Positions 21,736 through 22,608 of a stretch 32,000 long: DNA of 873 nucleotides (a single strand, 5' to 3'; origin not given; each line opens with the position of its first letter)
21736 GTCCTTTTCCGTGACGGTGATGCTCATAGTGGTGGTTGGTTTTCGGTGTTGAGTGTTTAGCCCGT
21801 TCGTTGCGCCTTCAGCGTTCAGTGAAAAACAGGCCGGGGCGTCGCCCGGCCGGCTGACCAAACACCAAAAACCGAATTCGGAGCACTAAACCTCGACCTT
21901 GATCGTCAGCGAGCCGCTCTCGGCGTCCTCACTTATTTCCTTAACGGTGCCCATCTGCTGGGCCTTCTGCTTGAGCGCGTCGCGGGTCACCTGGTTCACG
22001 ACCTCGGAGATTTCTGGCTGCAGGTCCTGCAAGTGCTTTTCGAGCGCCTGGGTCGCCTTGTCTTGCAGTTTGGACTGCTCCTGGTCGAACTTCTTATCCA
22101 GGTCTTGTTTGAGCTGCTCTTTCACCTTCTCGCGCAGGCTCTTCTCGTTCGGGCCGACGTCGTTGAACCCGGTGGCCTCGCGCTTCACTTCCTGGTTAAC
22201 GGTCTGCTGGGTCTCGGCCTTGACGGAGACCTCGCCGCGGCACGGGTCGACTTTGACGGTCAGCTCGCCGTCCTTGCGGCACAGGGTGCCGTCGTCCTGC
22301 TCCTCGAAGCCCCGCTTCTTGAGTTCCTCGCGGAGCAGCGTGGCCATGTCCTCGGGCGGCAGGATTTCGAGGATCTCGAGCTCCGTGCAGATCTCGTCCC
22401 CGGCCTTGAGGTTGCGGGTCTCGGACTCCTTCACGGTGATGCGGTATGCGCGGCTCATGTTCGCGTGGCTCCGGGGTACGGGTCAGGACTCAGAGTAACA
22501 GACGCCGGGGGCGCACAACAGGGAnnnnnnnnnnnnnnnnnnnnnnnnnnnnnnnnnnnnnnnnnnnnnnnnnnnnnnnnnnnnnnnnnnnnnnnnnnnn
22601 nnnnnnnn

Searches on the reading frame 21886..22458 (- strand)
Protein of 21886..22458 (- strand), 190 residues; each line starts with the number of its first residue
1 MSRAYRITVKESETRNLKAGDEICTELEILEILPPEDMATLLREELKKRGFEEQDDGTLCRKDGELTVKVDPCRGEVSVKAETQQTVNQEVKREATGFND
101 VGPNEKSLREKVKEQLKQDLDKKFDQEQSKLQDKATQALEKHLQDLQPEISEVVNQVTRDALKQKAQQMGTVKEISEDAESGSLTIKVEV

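Call 12: search_protein_families(library=pfam, proteins=[window:21886-22458:-], max_evalue=0.01)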
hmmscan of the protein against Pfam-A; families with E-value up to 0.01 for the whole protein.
window:21886-22458:- (190 aa): 2 families
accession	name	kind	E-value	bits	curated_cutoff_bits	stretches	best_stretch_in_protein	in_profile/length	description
PF20003.4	fvmX5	-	8.7e-87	290.2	24.2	1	1-190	1-187/187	FtsH ternary system domain X5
PF12022.14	COG2_C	-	0.00058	20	27.3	1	81-176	99-194/300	COG complex component, COG2, C-terminal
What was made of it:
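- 21886..22458 (-): fvmX5 protein (190 aa). It is among the most conserved components within Gemmataceae. PF20003 E 9e-87 (call 12).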

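Call 27: search_protein_families(library=ncbifam, proteins=[window:21886-22458:-], max_evalue=0.001)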
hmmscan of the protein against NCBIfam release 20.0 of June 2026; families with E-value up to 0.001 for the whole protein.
window:21886-22458:- (190 aa): 0 families

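Call 31: find_related_loci(query=A1, collection=genome_contigs, flank=10000)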
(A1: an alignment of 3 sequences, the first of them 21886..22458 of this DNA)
Query A1 (190 aa) in genome_contigs; peptide patterns used: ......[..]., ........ (x = any residue, [..] = any of these).
125 stretches matched a pattern; 35 encode a relative of the query (tblastn E <= 1e-3); 35 distinct loci.
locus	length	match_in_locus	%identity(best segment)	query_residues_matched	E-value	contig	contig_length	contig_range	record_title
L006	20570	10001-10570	96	1-190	2e-119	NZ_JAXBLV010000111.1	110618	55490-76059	Gemmata algarum strain JC673 JC673_contig_111, whole genome shotgun sequence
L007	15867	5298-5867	93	1-190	1e-116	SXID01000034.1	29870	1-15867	MAG: Planctomycetia bacterium isolate F1-120-MAGs040 F1-120__c89398, whole genome shotgun sequence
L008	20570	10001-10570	93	1-190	4e-116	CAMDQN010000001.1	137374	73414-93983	MAG: Singulisphaera sp. GP187 isolate TrH-25oct19-98 genome assembly, contig: TrH-25oct19-C87, whole genome shotgun sequ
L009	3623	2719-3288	92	1-190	3e-118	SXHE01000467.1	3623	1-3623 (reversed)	MAG: Planctomycetia bacterium isolate F1-120-MAGs012 F1-120__c481028, whole genome shotgun sequence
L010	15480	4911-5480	92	1-190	2e-114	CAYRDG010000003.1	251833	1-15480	MAG TPA_asm: uncultured Frigoriglobus sp. isolate SRP263991_co5_149 genome assembly, contig: NODE_54_length_251833_cov_8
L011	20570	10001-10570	91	1-190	2e-113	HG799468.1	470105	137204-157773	Gemmata sp. IIL30 genomic scaffold, scaffold00007, whole genome shotgun sequence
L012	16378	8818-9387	89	1-190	9e-113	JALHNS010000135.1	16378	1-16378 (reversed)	MAG: Gemmata sp. isolate Bin_69_sub c_000000014017, whole genome shotgun sequence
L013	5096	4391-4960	90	1-190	4e-112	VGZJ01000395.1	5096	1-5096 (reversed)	MAG: Planctomycetota bacterium isolate K_Offshore_80m_m2_185 K_Offshore_80m_m2_185_Ga0194132_10028710, whole genome shot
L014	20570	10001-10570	87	1-190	5e-110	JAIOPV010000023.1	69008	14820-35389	MAG: Planctomycetota bacterium isolate LakeFargette_0920_ALND_MAG_60_11 LacPavin_0920_ALND_scaffold_126940, whole genome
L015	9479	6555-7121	88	1-189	2e-109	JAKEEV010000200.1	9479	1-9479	MAG: Planctomycetia bacterium isolate PMV_1_maxbin.004 PMV_1_maxbin.004.k101_163012, whole genome shotgun sequence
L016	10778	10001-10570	88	1-190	7e-108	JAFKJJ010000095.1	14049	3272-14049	MAG: Planctomycetota bacterium isolate SCN18_26_2_15_R2_P_68_10 SCN18_26_2_15_R2_P_scaffold_1659, whole genome shotgun s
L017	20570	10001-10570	87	1-190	1e-107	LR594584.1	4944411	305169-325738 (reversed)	Gemmataceae bacterium isolate CJuql4 genome assembly, scaffold: Scf2, whole genome shotgun sequence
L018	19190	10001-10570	86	1-190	2e-107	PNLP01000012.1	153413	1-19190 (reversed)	MAG: Planctomycetaceae bacterium isolate DS2.012 DS2_1000058_153413, whole genome shotgun sequence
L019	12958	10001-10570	86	1-190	3e-107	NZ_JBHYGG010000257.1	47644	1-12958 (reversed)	MAG: Gemmata sp. isolate SAMS01UC_bin-009 SAMS01UC_bin-009_c49, whole genome shotgun sequence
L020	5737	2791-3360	86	1-190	3e-107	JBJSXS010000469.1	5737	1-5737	MAG: Gemmata sp. isolate samp_4435_metabat2_32 samp_4435_1295509, whole genome shotgun sequence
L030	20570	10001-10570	74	1-190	3e-94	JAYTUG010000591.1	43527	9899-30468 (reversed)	MAG: Gemmataceae bacterium isolate GFS_5508 GFS_5508_590, whole genome shotgun sequence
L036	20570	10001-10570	70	1-190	3e-90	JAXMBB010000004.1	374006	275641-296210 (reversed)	MAG: Gemmataceae bacterium isolate STL-PLA25 C2.149.fa-4, whole genome shotgun sequence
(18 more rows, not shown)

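Call 36: search_protein_families(library=pfam, proteins=[L030:11530-13752:+, L030:14830-16362:-, L030:17968-20565:-, L036:7214-8356:+, L036:11140-12531:+, L036:2456-6559:-, L036:14406-15668:+, L036:15739-16938:+], max_evalue=0.001)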
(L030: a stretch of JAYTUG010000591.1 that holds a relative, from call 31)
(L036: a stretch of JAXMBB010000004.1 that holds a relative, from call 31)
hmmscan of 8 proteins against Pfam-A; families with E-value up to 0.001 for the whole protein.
L030:11530-13752:+ (740 aa): 1 family
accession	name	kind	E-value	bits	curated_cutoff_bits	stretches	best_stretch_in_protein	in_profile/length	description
PF14237.11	GYF_2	-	7.6e-16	58.1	25.8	1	4-53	1-50/50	GYF domain 2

L030:14830-16362:- (510 aa): 3 families
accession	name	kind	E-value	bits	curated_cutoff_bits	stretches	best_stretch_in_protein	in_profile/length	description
PF07497.18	Rho_RNA_bind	-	3.1e-33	113.8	27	1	143-216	2-73/73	Rho termination factor, RNA-binding domain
PF00006.31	ATP-synt_ab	-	2.6e-30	106.1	29.5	1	247-454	2-211/213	ATP synthase alpha/beta family, nucleotide-binding domain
PF07498.18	Rho_N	-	2.1e-08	34.4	24.9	1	94-138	1-43/43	Rho termination factor, N-terminal domain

L030:17968-20565:- (865 aa): 5 families
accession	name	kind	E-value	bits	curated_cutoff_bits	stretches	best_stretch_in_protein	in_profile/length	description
PF00476.26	DNA_pol_A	-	9.3e-150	499.2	34.3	1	481-861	3-381/381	DNA polymerase family A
PF01367.25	5_3_exonuc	-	5e-28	97.9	40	1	70-167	1-95/97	5'-3' exonuclease, C-terminal SAM fold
PF01612.26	DNA_pol_A_exo1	-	6.4e-22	78.6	23.6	1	263-447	1-172/173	3'-5' exonuclease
PF02739.22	5_3_exonuc_N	-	1.7e-14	54.3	34.3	1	1-69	95-164/164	5'-3' exonuclease, N-terminal resolvase-like domain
PF22619.2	DNA_polI_exo1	-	4.7e-06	26.9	27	1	335-416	39-120/140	DNA polymerase I, ribonuclease H-like domain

L036:7214-8356:+ (380 aa): 1 family
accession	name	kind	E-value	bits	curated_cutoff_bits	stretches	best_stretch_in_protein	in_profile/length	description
PF01261.30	AP_endonuc_2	-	0.00033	20.9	31.1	1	137-248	88-191/249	Xylose isomerase-like TIM barrel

L036:11140-12531:+ (463 aa): 1 family
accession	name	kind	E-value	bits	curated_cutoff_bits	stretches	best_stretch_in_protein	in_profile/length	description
PF04734.18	Ceramidase_alk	-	7.2e-09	35.3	32.1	1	23-225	1-226/509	Neutral/alkaline non-lysosomal ceramidase, N-terminal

L036:2456-6559:- (1367 aa): 8 families
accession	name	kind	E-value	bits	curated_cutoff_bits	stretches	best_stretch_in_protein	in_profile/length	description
PF07631.16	PSD4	-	1.5e-42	145.6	23.3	1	1027-1152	2-128/128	Protein of unknown function (DUF1592)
PF07627.16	PSCyt3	-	1.5e-34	118.7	27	1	1171-1269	1-98/98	Protein of unknown function (DUF1588)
PF07626.16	PSD3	-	2.8e-22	79.4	23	1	131-196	1-64/65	Protein of unknown function (DUF1587)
PF07624.16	PSD2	-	1.1e-16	60.8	25.8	1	1285-1357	3-74/74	Protein of unknown function (DUF1585)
PF07637.16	PSD5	-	1.5e-16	60.9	34.2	1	958-1015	5-62/62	Protein of unknown function (DUF1595)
PF13442.11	Cytochrome_CBB3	-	6.6e-06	26.8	27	1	37-110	4-68/68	Cytochrome C oxidase, cbb3-type, subunit III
PF07635.16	PSCyt1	-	0.00011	23.2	22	1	47-94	1-59/59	Planctomycete cytochrome C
PF14376.11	Haem_bd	-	0.00011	22.6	27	0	59-111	75-132/133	Haem-binding domain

L036:14406-15668:+ (420 aa): 0 families

L036:15739-16938:+ (399 aa): 1 family
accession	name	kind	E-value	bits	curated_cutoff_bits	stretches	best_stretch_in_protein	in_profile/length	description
PF07608.17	DUF1571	-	2.4e-17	63.5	27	1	186-394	4-202/208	Protein of unknown function (DUF1571)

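Call 74: search_protein_families(library=pfam, proteins=[window:21886-22458:-], max_evalue=5)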
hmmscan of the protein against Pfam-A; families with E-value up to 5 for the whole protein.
window:21886-22458:- (190 aa): 16 families
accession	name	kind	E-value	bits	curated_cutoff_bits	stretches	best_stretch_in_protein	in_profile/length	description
PF20003.4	fvmX5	-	8.7e-87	290.2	24.2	1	1-190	1-187/187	FtsH ternary system domain X5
PF12022.14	COG2_C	-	0.00058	20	27.3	1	81-176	99-194/300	COG complex component, COG2, C-terminal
PF16145.10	DUF4853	-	0.014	15.9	34.8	1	137-159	3-25/135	Domain of unknown function (DUF4853)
PF14271.11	DUF4359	-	0.074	14.1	27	1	103-159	8-65/103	Domain of unknown function (DUF4359)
PF24293.1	TPR_Edg1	-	0.084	12.1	27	1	111-165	81-135/397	Edg1, TPR repeats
PF06391.18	MAT1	-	0.13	12.6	25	1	82-180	76-172/201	CDK-activating kinase assembly factor MAT1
PF14028.11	Lant_dehydr_C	-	0.26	11.8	24.4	1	110-161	163-216/255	Lantibiotic biosynthesis dehydratase C-term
PF17770.6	RNase_J_C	-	0.28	12.6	23.8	1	78-145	19-87/102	Ribonuclease J C-terminal domain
PF20000.4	fvmX2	-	0.28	11.1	27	1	103-189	176-261/261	FtsH ternary system domain X2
PF05300.16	MIC19_MIC25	-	0.66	10.8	33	1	86-169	36-117/168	MICOS complex subunit MIC19/MIC25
PF05696.16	DUF826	-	0.81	10.3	25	1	107-127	21-41/75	Protein of unknown function (DUF826)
PF10593.14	Z1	-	1.3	8.9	25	1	77-165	32-121/228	Z1 domain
PF20268.4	SBDS_C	-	2.1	8.8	27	1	160-190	14-44/71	SBDS protein, C-terminal domain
PF01221.23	Dynein_light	-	2.2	9.2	29.1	0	83-126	9-50/86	Dynein light chain type 1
PF04119.17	HSP9_HSP12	-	3.1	8.7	26.3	1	104-138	21-55/59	Heat shock protein 9/12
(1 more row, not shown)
